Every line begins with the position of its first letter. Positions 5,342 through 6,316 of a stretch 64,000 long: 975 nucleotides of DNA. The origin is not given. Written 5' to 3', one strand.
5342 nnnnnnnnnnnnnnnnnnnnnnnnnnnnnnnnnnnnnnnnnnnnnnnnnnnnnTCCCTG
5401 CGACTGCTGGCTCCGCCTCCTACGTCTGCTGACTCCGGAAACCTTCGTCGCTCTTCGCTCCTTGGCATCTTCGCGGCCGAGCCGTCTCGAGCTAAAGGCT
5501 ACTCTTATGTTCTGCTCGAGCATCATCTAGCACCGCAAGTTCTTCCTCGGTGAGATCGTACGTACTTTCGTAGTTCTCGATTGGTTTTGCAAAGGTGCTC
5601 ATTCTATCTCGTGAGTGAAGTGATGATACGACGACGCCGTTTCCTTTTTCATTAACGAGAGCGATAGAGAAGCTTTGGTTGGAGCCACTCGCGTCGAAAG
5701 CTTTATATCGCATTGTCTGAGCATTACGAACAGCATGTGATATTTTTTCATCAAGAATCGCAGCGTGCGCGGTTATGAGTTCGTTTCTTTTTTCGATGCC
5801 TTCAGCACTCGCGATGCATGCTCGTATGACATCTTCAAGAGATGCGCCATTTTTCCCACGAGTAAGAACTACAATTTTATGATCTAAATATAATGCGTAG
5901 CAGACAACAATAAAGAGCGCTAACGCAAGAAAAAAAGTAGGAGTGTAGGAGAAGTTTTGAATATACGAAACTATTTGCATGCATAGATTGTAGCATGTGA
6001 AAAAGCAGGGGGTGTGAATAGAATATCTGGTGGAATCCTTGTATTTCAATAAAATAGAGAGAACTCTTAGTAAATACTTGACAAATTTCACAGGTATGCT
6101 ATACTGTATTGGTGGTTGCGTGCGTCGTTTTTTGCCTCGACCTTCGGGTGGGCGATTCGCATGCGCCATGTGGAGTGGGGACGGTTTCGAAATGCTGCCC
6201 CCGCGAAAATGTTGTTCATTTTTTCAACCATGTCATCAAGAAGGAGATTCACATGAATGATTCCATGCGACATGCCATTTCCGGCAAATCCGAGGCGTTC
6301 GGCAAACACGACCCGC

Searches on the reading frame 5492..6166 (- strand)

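Call 45: search_protein_families(library=pfam, proteins=[window:5492-6166:-], max_evalue=0.001)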
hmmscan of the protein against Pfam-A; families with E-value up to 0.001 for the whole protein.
window:5492-6166:- (224 aa): 1 family
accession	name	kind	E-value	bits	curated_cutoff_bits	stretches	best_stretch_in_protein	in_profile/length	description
PF14584.11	DUF4446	-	1.9e-33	116.1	27.4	1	80-216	13-149/150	Protein of unknown function (DUF4446)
